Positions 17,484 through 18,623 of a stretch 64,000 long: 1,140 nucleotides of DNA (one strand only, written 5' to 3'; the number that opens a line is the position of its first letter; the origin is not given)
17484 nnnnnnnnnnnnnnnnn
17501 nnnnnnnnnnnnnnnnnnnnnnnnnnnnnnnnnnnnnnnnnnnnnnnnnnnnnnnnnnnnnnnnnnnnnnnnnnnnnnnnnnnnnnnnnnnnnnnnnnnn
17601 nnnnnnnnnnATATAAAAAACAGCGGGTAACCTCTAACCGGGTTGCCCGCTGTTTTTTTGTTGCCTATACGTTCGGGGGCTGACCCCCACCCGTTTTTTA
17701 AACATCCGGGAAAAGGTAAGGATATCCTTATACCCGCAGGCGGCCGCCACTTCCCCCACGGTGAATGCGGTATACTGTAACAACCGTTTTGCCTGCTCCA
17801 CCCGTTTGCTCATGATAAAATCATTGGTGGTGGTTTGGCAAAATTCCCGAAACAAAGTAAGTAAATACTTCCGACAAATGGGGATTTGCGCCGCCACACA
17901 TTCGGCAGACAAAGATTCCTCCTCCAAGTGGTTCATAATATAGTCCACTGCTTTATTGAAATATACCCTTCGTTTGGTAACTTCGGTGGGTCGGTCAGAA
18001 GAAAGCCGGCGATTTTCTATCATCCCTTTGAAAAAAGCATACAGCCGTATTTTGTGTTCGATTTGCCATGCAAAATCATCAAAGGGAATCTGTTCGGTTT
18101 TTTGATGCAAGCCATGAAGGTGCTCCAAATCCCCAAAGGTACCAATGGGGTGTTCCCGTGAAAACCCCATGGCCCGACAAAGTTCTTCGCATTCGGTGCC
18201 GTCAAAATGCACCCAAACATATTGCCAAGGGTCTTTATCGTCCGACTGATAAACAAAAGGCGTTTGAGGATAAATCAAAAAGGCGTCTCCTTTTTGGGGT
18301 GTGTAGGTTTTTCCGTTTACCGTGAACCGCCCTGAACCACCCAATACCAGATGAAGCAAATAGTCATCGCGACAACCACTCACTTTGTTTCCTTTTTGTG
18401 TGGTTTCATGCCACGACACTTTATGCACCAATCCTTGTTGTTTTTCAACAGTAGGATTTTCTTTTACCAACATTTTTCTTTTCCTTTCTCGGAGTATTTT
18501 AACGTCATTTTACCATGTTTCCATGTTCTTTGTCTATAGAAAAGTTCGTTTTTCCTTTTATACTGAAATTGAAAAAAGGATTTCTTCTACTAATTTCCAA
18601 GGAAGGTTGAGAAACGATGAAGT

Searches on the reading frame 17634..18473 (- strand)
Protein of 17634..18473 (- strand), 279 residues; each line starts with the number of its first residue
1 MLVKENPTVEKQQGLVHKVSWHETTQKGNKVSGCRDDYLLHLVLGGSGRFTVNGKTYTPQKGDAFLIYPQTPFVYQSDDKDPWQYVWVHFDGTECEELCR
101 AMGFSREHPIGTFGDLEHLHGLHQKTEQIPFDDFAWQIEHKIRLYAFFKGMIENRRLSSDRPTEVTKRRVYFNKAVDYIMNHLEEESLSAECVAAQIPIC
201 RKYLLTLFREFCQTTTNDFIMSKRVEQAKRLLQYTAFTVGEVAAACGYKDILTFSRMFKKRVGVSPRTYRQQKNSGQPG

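Call 65: search_protein_families(library=pfam, proteins=[window:17634-18473:-], max_evalue=1e-8)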
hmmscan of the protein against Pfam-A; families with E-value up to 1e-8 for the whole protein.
window:17634-18473:- (279 aa): 2 families
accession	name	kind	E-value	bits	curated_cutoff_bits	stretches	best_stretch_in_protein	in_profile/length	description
PF12833.13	HTH_18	-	2.5e-18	66.6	33.6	1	194-272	2-80/80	Helix-turn-helix domain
PF02311.25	AraC_binding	-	1.4e-17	64.1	21.1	1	34-110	20-96/135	AraC-like ligand binding domain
